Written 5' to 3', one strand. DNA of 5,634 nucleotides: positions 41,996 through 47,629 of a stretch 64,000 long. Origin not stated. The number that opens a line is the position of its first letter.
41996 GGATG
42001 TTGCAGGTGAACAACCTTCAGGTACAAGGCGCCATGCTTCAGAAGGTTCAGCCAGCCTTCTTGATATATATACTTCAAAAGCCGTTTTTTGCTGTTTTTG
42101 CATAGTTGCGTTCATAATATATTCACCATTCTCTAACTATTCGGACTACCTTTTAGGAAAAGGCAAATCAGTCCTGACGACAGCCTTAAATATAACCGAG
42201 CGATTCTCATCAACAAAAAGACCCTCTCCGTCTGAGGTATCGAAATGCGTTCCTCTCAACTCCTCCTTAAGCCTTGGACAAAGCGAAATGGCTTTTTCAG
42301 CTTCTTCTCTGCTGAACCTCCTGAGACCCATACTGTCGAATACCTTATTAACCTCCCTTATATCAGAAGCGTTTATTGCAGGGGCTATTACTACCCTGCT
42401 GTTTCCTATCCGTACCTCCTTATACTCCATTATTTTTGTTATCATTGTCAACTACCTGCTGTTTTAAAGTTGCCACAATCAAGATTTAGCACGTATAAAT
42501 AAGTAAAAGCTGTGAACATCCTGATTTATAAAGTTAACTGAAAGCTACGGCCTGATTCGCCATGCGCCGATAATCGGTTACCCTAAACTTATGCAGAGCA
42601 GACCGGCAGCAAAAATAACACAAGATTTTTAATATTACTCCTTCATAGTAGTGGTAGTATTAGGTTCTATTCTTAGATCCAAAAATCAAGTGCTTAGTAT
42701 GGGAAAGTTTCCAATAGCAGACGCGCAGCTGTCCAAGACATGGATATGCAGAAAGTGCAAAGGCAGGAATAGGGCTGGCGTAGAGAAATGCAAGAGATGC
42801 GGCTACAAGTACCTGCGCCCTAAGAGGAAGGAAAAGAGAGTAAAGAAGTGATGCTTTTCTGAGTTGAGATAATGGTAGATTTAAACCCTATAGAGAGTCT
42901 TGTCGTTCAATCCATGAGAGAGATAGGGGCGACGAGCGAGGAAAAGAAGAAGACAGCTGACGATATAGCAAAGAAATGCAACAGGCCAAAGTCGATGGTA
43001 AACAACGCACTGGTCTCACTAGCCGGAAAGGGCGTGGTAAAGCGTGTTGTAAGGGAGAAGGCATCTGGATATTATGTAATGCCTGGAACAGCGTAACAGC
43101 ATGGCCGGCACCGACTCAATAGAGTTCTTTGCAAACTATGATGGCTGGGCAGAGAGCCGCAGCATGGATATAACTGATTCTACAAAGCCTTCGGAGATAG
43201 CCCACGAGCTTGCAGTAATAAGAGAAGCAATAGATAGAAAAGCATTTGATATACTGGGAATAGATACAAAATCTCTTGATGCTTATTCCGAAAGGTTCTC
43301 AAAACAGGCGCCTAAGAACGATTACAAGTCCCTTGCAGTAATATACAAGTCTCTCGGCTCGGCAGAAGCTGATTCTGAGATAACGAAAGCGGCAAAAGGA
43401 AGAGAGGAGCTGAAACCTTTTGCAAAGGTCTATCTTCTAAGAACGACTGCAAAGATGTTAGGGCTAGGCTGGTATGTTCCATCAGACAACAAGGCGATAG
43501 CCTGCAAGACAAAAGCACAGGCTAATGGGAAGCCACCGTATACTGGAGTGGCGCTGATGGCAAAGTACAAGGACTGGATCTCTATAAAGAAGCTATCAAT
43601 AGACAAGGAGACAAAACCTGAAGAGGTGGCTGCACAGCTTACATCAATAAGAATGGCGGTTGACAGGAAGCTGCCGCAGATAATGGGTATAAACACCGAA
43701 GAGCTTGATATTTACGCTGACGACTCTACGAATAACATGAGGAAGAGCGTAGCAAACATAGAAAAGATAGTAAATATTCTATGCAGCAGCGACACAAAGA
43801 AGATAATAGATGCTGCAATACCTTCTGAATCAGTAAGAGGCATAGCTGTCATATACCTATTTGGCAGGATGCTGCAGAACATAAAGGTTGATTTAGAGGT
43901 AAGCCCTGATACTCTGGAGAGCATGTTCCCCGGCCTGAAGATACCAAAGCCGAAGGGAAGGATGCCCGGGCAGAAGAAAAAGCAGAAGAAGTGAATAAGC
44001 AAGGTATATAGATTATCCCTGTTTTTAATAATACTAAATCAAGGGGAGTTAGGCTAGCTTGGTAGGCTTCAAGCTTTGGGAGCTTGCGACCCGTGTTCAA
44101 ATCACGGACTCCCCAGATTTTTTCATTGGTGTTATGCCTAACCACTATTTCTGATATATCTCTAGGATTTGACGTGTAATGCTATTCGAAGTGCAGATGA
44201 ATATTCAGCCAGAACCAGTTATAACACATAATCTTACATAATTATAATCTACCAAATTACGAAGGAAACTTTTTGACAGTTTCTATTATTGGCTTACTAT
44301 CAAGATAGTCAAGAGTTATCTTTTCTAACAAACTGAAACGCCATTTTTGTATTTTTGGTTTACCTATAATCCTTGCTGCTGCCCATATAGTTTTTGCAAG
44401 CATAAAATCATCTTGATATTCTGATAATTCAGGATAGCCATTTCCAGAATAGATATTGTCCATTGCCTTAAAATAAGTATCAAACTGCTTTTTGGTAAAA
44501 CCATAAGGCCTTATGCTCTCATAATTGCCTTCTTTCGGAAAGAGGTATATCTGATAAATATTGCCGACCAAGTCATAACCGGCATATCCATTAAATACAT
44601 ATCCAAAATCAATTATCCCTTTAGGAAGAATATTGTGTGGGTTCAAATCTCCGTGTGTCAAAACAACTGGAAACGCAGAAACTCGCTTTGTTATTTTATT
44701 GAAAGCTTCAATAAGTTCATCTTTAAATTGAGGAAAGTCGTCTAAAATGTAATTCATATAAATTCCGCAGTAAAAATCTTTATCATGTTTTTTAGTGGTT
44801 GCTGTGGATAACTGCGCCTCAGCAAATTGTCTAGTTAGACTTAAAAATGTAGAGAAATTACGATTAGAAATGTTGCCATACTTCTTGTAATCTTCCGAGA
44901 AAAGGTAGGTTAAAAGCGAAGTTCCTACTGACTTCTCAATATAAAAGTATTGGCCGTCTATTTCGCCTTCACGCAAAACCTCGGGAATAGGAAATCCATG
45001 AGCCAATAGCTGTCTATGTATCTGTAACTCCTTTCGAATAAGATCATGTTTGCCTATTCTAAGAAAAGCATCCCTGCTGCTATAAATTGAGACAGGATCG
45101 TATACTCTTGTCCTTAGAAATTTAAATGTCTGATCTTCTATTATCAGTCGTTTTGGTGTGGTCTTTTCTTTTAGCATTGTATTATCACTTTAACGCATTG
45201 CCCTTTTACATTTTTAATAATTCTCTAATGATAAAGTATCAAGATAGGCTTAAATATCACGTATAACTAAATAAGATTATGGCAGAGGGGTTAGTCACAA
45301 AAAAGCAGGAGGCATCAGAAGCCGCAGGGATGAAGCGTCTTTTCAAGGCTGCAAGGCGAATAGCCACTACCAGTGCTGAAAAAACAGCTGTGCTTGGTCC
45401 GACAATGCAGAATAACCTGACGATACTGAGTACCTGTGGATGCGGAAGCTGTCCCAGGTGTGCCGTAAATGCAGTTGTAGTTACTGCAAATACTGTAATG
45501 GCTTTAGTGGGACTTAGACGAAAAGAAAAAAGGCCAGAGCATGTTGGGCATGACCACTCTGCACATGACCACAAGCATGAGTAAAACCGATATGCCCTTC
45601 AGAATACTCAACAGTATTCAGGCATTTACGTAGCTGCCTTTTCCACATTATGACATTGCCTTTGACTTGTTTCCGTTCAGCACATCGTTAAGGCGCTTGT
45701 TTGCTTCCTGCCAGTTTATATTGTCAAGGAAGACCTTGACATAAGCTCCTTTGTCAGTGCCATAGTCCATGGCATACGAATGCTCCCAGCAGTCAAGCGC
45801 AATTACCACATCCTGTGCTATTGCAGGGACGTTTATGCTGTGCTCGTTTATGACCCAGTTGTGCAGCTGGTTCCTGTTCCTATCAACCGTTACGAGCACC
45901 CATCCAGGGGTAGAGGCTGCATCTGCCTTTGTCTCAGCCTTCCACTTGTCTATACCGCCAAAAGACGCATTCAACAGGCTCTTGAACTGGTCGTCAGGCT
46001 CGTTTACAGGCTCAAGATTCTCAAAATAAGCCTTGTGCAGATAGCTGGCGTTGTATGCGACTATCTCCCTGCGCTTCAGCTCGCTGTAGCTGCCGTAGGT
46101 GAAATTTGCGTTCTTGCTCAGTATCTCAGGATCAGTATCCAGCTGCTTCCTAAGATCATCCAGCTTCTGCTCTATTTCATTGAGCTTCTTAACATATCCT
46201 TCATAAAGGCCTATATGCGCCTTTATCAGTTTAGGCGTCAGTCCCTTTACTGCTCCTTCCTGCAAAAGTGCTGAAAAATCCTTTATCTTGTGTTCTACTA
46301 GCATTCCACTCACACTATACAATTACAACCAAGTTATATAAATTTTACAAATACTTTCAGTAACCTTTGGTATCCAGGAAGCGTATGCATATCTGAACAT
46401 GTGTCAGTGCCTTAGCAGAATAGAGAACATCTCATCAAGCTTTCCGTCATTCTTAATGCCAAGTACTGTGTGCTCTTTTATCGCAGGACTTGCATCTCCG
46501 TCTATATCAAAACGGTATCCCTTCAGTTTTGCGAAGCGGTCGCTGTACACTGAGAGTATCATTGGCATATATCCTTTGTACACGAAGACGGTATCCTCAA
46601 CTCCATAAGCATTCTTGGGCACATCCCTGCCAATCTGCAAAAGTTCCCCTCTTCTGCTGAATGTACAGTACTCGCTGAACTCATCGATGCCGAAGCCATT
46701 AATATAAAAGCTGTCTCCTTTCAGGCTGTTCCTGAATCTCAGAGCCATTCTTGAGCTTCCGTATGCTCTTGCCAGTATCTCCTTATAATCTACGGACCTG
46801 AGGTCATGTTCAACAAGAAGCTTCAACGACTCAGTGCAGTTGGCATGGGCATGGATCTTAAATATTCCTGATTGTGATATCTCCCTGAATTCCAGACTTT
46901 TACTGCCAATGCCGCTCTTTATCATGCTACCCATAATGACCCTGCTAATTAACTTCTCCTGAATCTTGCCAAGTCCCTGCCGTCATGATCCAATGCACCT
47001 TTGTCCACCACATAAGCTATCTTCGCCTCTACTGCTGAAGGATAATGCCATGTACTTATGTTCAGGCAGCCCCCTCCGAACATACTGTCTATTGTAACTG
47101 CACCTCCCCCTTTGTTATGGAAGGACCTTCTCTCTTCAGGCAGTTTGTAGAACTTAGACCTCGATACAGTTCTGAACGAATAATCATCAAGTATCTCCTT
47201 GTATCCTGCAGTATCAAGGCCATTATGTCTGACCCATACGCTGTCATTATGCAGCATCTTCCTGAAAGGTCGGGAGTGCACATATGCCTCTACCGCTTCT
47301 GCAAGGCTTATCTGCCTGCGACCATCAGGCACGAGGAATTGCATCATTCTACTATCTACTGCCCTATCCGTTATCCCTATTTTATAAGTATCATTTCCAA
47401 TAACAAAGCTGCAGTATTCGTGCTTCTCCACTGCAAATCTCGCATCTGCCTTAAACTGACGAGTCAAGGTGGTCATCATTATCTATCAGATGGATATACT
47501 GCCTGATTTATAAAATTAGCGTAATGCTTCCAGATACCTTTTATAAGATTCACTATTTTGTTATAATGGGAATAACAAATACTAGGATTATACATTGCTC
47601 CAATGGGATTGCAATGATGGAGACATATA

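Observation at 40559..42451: Multi-copy family of ~170-aa proteins: four tandem genes here plus copies at 46404-47479 and 51995-52594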

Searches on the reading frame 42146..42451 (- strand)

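Call 4: search_protein_families(library=pfam, proteins=[window:42146-42451:-], max_evalue=1)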
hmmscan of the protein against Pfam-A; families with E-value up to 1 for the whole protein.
window:42146-42451:- (101 aa): 1 family
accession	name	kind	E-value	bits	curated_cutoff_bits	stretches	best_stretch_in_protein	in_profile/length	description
PF21717.2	DTX3L_a-b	-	0.11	12.9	27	1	46-64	10-28/62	DTX3L, alpha/beta domain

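Call 5: search_protein_families(library=ncbifam, proteins=[window:42146-42451:-], max_evalue=1)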
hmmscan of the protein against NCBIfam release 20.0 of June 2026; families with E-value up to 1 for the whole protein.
window:42146-42451:- (101 aa): 1 family
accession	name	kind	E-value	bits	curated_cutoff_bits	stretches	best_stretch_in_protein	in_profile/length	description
NF008391.2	PRK11189.1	equivalog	0.27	10.7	250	1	37-63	74-100/297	lipoprotein NlpI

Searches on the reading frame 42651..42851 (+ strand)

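Call 26: search_protein_families(library=pfam, proteins=[window:42651-42851:+], max_evalue=0.01)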
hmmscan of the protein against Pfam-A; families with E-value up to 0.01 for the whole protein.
window:42651-42851:+ (66 aa): 1 family
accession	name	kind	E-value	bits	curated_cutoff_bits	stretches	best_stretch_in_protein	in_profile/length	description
PF00641.23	Zn_ribbon_RanBP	-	0.0051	16.5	27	1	28-51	2-25/30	Zn-finger in Ran binding protein and others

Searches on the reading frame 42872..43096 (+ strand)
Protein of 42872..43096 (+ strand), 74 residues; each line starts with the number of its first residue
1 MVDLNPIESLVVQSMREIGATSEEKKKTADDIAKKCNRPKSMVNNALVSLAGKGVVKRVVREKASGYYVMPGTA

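Call 26: search_protein_families(library=pfam, proteins=[window:42872-43096:+], max_evalue=0.01)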
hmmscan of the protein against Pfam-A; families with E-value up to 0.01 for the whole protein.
window:42872-43096:+ (74 aa): 3 families
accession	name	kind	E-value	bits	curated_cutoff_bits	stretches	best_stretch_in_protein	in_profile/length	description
PF01978.25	TrmB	-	3.1e-08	33.8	25.6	1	24-63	20-59/68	Sugar-specific transcriptional regulator TrmB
PF24270.1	HTH_Cmi2_C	-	0.00044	20.9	27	1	20-59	82-121/125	Cmi2, C-terminal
PF13463.12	HTH_27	-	0.0083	16.8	22.2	1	7-64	4-56/68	Winged helix DNA-binding domain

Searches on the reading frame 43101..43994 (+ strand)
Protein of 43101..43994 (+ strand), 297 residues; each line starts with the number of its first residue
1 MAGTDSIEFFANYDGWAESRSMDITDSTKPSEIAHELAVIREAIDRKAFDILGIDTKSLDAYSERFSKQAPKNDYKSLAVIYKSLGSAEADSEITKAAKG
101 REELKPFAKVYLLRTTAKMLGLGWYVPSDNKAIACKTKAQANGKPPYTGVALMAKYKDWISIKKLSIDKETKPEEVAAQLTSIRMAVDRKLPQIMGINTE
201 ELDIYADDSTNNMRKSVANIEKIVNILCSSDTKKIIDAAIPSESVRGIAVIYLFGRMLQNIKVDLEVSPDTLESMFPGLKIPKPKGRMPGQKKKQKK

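Call 26: search_protein_families(library=pfam, proteins=[window:43101-43994:+], max_evalue=0.01)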
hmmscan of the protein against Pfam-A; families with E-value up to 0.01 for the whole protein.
window:43101-43994:+ (297 aa): 2 families
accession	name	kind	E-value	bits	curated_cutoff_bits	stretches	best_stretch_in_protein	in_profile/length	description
PF10869.13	DUF2666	-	1.7e-25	90.3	23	2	150-273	4-129/135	Domain of unknown function (DUF2666)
PF06069.16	PerC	-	0.0015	19.2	22.6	0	159-206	38-85/90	PerC transcriptional activator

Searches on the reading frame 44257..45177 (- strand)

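Call 26: search_protein_families(library=pfam, proteins=[window:44257-45177:-], max_evalue=0.01)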
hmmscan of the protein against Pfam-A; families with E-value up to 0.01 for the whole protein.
window:44257-45177:- (306 aa): 2 families
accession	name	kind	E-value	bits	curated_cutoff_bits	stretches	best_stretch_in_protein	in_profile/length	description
PF01636.29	APH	-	1.2e-11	45.3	23.2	1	36-204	22-207/239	Phosphotransferase enzyme family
PF01633.27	Choline_kinase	-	0.0089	15.8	29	1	137-203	138-200/300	Choline/ethanolamine kinase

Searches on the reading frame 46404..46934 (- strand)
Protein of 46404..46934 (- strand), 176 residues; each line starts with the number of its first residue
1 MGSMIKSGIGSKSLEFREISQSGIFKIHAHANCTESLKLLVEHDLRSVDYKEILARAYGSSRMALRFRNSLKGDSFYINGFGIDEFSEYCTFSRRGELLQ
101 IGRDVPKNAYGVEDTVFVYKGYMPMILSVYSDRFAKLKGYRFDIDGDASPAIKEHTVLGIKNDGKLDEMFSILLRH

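Call 4: search_protein_families(library=pfam, proteins=[window:46404-46934:-], max_evalue=1)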
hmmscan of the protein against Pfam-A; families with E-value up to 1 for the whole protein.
window:46404-46934:- (176 aa): 1 family
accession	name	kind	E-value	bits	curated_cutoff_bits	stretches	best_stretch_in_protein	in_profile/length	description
PF08955.15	BofC_C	-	0.085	13.4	21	1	147-166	2-21/74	BofC C-terminal domain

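Call 5: search_protein_families(library=ncbifam, proteins=[window:46404-46934:-], max_evalue=1)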
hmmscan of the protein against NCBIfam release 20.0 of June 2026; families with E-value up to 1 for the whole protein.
window:46404-46934:- (176 aa): 0 families

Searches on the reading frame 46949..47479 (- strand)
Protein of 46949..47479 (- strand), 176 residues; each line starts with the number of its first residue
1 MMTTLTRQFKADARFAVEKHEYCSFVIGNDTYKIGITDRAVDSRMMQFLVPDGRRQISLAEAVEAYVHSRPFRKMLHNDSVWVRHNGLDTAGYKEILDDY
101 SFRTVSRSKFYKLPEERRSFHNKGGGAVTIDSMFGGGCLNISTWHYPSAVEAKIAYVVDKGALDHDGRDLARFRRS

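Call 4: search_protein_families(library=pfam, proteins=[window:46949-47479:-], max_evalue=1)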
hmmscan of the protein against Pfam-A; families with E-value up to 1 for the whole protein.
window:46949-47479:- (176 aa): 0 families

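Call 5: search_protein_families(library=ncbifam, proteins=[window:46949-47479:-], max_evalue=1)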
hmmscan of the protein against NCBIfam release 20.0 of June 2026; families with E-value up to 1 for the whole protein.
window:46949-47479:- (176 aa): 2 families
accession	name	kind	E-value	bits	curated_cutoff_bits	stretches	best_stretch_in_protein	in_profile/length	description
NF006013.0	PRK08150.1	subfamily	0.016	14.6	232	1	103-136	121-154/259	crotonase/enoyl-CoA hydratase family protein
NF002270.0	PRK01202.1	subfamily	0.13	12.1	117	1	8-42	3-35/129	glycine cleavage system protein GcvH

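Call 19: find_homologous_proteins(query=A2, max_evalue=0.1)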
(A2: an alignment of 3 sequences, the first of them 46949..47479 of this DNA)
Query A2 (3 sequences) (176 aa, profile of the alignment): 23 proteins with E <= 0.1 among 1199 candidates.
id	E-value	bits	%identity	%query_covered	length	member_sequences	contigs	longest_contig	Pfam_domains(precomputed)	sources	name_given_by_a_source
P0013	3.1e-72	260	100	100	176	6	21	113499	-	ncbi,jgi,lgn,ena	jgi:hypothetical protein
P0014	2.2e-65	237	28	77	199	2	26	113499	-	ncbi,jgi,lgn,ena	jgi:hypothetical protein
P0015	9.6e-53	196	30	65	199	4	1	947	-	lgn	-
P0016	1.8e-52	195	31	25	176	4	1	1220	-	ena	-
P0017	1.4e-48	183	29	75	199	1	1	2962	-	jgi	-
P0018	6.5e-48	181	76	99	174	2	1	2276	-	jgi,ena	jgi:hypothetical protein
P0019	2.4e-47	179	30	78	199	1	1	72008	-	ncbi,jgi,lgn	-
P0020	6.5e-47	177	74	99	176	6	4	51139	-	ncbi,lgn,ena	-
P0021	2.7e-46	175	30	73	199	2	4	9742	-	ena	-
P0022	1.6e-43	166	33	68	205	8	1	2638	-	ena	-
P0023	3.5e-42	162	32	28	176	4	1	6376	-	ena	-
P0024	1.6e-41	160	32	23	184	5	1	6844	-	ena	-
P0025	2.2e-41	159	32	66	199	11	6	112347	-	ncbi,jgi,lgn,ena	jgi:hypothetical protein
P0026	2.7e-41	159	33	25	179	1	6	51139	-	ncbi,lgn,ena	-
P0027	7.9e-41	158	38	12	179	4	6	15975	-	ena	-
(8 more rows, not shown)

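Call 89: predict_structure(alignment_id=A7)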
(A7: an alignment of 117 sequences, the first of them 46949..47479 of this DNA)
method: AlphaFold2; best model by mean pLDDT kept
length: 176 residues; sequences in the alignment: 117
mean_pLDDT: 86.1   pTM: 0.80
mean pLDDT of the five models: 86.1, 85.8, 85.0, 84.8, 84.7
residues with pLDDT >= 90: 122; 70-90: 19; 50-70: 24; < 50: 11
segments of 3 or more residues with pLDDT < 50: 163-165, 174-176
pLDDT, mean of each block of 10 residues (from residue 1): 52 64 83 92 93 94 96 96 98 98 98 98 97 94 93 91 50 47
secondary structure, 60 per line:
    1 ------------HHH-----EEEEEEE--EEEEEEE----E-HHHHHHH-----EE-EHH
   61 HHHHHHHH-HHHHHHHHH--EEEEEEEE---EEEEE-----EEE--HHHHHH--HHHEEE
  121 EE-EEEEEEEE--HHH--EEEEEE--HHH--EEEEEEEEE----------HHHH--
elements in order: E21-27 E30-36 H43-49 H59-68 H70-78 E81-88 E92-96 E102-104 H107-112 E118-122 E124-131 E139-144 E152-160 H171-174

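Call 91: fold_search(model_id=the predicted structure, library=pdb)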
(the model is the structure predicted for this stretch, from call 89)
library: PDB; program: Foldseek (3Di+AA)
matches with E <= 10: 147; with E <= 0.001: 0
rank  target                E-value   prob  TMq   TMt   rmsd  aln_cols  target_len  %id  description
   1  7jpu_A                2.1e-02  0.90  0.34  0.07   9.9       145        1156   10  Structure of an endocytic receptor (released 2020-12-09)
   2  8hbc_A                2.3e-02  0.84  0.36  0.14  12.7       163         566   11  Crystal structure of the CysR-CTLD3 fragment of human DEC205 (released 2023-11-01)
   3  5b1w_A                7.4e-02  0.80  0.37  0.48   8.7       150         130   10  Crystal structure of human dendritic cell inhibitory receptor (DCIR) C-type lectin domain in ligand-free form (released 2016-05-11)
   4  7jpu_D                7.8e-02  0.77  0.35  0.07  10.3       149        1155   13  Structure of an endocytic receptor (released 2020-12-09)
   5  6a7s                  2.0e-01  0.77  0.41  0.50   8.8       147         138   10  Ca2+-independent C-type lectin SPL-2 from Saxidomus purpuratus (released 2019-03-20)
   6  1sb2_A                3.0e-01  0.66  0.39  0.49  10.9       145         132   10  High resolution Structure determination of rhodocetin (released 2005-02-01)
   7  1p4l_D                3.5e-01  0.23  0.27  0.36   9.2       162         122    7  Crystal structure of NK receptor Ly49C mutant with its MHC class I ligand H-2Kb (released 2003-11-11)
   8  8k8h                  3.5e-01  0.16  0.28  0.11  10.2       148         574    9  Crystal structure of the CysR-CTLD3 fragment of human DEC205 (released 2024-02-28)
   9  4yli_D                4.7e-01  0.44  0.39  0.43   9.6       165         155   14  CL-K1 trimer (released 2015-04-08)
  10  6a7t_A                5.9e-01  0.44  0.39  0.48   7.6       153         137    8  Ca2+-independent C-type lectin SPL-1 from Saxidomus purpuratus (released 2019-03-20)
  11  3l89_C                9.9e-01  0.02  0.15  0.14  18.1       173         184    9  Human Adenovirus type 21 knob in complex with domains SCR1 and SCR2 of CD46 (membrane cofactor protein, MCP) (released 2010-04-14)
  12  5uh5_A                9.9e-01  0.01  0.09  0.08  20.2       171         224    9  Crystal structure of Mycobacterium tuberculosis transcription initiation complex containing 3 nt of RNA (released 2017-04-12)
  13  4fpw_B                1.1e+00  0.03  0.15  0.16  14.7       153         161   12  Crystal Structure of CalU16 from Micromonospora echinospora. Northeast Structural Genomics Consortium Target MiR12. (released 2012-12-12)
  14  6fbv_B                1.1e+00  0.01  0.12  0.09  19.4       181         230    8  Single particle cryo em structure of Mycobacterium tuberculosis RNA polymerase in complex with Fidaxomicin (released 2018-02-28)
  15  6i3y_F                1.2e+00  0.01  0.12  0.12  18.1       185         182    9  Crystal structure of the human mitochondrial PRELID1K58V-TRIAP1 complex with PS (released 2019-03-20)
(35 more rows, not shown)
